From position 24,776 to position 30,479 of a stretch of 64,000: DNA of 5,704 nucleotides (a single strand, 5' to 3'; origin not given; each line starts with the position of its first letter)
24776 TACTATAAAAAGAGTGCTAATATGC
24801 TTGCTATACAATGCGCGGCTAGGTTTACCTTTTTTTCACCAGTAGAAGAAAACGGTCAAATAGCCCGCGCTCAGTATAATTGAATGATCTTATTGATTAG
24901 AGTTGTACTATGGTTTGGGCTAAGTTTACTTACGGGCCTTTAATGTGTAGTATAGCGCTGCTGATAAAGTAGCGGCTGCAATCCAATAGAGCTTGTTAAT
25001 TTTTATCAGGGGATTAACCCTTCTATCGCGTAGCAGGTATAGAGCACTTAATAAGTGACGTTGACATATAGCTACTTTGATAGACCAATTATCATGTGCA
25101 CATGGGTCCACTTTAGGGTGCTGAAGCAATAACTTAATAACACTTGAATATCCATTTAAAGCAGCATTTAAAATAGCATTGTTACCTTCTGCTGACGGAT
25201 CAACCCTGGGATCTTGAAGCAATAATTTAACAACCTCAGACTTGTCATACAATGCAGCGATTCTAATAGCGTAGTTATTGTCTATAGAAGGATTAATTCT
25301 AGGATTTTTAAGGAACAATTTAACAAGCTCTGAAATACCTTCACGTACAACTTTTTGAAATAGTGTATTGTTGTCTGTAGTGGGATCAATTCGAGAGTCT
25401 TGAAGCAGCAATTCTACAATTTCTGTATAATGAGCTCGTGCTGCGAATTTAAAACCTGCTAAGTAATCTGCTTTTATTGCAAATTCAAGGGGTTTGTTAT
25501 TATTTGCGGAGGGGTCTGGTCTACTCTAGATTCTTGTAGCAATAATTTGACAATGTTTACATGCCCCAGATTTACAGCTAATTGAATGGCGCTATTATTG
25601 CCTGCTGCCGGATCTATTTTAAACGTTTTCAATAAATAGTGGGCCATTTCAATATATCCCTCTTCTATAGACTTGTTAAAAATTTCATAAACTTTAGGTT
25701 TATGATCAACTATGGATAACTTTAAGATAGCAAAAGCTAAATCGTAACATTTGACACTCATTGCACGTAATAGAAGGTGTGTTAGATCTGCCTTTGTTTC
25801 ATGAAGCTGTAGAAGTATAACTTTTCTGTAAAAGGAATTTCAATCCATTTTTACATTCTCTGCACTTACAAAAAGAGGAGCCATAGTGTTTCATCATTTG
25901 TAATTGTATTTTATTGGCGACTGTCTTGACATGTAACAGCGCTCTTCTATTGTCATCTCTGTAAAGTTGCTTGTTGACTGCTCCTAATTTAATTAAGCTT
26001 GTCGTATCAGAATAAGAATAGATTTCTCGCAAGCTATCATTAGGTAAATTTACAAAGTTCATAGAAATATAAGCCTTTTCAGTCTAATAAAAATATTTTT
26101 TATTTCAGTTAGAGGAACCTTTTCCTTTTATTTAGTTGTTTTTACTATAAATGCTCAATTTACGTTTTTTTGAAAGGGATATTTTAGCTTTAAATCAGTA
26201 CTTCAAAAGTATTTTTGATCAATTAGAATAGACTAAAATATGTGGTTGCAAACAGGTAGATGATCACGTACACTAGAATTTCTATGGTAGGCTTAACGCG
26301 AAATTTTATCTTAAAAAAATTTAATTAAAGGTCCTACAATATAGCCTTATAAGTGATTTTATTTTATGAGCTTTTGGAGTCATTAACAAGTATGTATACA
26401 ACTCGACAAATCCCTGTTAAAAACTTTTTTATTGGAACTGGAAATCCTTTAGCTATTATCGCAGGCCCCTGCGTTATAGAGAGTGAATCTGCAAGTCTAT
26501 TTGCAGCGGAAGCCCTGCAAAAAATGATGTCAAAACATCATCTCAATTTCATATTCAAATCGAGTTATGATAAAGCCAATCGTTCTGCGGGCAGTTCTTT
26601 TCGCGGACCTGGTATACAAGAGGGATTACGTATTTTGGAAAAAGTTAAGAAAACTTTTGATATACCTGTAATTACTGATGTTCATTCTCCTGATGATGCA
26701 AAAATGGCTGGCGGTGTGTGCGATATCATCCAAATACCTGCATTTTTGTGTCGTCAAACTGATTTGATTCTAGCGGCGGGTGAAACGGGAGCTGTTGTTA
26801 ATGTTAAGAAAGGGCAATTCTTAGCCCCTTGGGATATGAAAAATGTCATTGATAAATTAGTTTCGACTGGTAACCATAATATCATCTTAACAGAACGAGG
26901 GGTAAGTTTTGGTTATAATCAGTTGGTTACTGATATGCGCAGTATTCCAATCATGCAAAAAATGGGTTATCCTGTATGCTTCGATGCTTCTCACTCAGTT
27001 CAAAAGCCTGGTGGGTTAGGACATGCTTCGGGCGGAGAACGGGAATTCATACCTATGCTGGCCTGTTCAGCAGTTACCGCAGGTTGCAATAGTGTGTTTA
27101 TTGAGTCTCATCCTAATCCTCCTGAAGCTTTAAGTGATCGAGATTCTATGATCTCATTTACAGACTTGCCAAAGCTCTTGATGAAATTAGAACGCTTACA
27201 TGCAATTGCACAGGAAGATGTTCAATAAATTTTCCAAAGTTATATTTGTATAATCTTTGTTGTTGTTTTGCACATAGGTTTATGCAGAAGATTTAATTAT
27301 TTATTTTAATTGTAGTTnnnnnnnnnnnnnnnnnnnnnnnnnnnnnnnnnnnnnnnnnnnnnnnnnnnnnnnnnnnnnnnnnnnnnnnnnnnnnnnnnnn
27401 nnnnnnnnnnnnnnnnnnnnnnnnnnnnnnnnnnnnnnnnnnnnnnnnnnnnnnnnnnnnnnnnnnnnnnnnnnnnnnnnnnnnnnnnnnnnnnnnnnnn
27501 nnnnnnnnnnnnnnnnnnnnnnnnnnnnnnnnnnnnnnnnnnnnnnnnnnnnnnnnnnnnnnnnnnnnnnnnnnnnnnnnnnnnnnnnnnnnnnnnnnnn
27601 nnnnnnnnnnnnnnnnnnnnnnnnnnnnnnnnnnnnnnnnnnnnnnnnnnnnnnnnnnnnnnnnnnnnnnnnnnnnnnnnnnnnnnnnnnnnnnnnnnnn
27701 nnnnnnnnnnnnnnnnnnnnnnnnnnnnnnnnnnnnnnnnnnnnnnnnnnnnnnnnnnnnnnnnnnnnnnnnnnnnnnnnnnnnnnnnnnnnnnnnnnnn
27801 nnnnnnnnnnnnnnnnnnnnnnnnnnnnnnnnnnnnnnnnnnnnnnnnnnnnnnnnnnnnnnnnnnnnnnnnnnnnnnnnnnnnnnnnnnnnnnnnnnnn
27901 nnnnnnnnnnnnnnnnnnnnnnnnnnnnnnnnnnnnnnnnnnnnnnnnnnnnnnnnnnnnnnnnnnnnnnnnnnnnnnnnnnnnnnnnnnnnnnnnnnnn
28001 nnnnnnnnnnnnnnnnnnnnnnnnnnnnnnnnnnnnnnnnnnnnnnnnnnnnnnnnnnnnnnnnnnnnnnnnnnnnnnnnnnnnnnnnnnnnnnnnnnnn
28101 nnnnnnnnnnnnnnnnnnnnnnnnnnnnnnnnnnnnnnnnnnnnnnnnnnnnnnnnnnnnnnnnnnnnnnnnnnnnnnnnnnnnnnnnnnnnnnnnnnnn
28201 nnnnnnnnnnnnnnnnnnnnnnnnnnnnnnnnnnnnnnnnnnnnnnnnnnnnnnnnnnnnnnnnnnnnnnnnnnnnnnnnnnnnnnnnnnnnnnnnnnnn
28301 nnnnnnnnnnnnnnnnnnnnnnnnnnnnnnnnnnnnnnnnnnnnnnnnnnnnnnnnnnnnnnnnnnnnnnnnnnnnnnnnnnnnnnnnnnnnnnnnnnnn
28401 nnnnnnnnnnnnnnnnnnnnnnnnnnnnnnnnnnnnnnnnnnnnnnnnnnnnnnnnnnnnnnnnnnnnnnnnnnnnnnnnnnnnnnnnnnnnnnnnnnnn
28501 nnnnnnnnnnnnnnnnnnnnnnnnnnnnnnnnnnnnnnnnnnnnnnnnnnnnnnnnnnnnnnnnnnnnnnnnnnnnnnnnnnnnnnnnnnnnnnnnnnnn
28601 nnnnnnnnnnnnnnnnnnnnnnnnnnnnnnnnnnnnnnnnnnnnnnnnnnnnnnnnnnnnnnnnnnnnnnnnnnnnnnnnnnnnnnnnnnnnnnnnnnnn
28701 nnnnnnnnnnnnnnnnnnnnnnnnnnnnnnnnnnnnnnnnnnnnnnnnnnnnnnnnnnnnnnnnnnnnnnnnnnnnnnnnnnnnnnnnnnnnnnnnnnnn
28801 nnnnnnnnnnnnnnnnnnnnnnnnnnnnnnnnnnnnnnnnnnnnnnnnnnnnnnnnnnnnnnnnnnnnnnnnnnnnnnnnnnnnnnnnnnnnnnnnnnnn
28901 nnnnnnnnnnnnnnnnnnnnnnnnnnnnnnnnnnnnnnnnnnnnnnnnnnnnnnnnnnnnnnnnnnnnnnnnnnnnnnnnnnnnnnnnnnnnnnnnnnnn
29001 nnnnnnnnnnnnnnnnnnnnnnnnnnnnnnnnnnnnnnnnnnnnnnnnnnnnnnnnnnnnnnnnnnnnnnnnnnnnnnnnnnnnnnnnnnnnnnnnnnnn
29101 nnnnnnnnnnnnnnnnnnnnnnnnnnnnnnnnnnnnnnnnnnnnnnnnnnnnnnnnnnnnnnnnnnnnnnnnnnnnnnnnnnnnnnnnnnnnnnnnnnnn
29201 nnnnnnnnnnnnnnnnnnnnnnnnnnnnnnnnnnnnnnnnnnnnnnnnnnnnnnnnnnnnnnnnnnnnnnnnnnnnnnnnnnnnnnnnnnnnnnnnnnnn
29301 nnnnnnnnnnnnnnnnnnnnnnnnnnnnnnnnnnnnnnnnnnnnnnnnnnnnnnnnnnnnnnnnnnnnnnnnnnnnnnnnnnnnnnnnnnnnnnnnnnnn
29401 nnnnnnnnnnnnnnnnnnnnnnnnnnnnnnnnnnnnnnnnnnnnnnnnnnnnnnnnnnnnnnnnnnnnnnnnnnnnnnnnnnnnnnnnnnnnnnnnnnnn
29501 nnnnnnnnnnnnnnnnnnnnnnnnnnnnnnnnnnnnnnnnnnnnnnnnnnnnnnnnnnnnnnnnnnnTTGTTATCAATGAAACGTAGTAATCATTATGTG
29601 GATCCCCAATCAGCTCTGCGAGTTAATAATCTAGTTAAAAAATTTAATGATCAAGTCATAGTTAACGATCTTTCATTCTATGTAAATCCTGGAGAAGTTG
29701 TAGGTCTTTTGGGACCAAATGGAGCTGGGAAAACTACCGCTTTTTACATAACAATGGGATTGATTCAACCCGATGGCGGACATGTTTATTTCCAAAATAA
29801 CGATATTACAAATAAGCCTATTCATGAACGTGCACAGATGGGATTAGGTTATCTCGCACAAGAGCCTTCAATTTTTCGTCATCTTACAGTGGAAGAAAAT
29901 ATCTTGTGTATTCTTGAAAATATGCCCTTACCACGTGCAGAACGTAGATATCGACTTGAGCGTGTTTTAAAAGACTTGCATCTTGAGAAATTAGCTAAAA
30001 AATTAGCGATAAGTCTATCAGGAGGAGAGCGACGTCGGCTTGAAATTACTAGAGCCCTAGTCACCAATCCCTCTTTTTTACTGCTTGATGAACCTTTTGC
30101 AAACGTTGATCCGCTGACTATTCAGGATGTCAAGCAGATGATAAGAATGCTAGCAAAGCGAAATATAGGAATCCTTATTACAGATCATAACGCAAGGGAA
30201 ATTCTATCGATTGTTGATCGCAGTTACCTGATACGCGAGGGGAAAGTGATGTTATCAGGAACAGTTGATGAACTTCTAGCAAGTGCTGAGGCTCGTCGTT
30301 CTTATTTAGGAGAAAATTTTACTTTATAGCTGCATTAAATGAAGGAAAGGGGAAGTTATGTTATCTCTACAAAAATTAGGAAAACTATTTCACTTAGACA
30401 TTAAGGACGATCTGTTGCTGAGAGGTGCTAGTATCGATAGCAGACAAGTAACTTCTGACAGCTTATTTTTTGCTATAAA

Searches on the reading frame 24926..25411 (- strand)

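Call 42: search_protein_families(library=pfam, proteins=[window:24926-25411:-], max_evalue=0.00001)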
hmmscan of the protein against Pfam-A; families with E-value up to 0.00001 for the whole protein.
window:24926-25411:- (161 aa): 5 families
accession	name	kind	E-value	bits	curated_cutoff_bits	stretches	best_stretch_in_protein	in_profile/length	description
PF12796.13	Ank_2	-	9.1e-14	52.2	27.3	1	51-131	3-83/90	Ankyrin repeats (3 copies)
PF13606.12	Ank_3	-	1e-10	41.1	22.3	0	44-73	1-29/30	Ankyrin repeat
PF00023.36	Ank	-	8.7e-09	35.6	21.1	0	76-108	2-33/33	Ankyrin repeat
PF13857.12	Ank_5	-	4e-07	30.7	27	0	46-73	17-43/56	Ankyrin repeats (many copies)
PF13637.12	Ank_4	-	4.3e-06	27.3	22.7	0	52-96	4-50/50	Ankyrin repeats (many copies)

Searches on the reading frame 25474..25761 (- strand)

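Call 42: search_protein_families(library=pfam, proteins=[window:25474-25761:-], max_evalue=0.00001)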
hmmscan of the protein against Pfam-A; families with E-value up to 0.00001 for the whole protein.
window:25474-25761:- (95 aa): 2 families
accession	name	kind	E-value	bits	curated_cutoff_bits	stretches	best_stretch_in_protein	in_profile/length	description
PF12796.13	Ank_2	-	5.7e-06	27.3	27.3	1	26-79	31-85/90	Ankyrin repeats (3 copies)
PF00023.36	Ank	-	6.5e-06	26.6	21.1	0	56-78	3-26/33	Ankyrin repeat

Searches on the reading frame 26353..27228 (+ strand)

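Call 42: search_protein_families(library=pfam, proteins=[window:26353-27228:+], max_evalue=0.00001)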
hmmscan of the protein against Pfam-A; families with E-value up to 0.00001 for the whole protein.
window:26353-27228:+ (291 aa): 1 family
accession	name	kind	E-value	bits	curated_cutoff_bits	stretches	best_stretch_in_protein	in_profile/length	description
PF00793.26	DAHP_synth_1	-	2.1e-73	247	25.5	1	24-284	9-266/270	DAHP synthetase I family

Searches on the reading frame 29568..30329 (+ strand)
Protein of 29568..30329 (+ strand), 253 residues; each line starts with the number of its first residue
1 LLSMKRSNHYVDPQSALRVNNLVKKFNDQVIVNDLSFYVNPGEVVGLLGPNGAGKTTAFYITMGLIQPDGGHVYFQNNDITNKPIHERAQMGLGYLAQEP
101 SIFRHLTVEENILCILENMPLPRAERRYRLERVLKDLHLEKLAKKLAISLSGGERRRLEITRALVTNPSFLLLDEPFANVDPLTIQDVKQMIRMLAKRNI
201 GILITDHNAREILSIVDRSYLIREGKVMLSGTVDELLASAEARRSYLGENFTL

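Call 60: search_protein_families(library=pfam, proteins=[window:29568-30329:+], max_evalue=0.001)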
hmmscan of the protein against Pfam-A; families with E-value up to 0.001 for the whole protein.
window:29568-30329:+ (253 aa): 2 families
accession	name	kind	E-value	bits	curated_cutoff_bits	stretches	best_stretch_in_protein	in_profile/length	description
PF00005.33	ABC_tran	-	6e-36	124.5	25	1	32-178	1-137/137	ABC transporter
PF13304.12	AAA_21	-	0.0001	23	27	0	153-208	241-299/304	AAA domain, putative AbiEii toxin, Type IV TA system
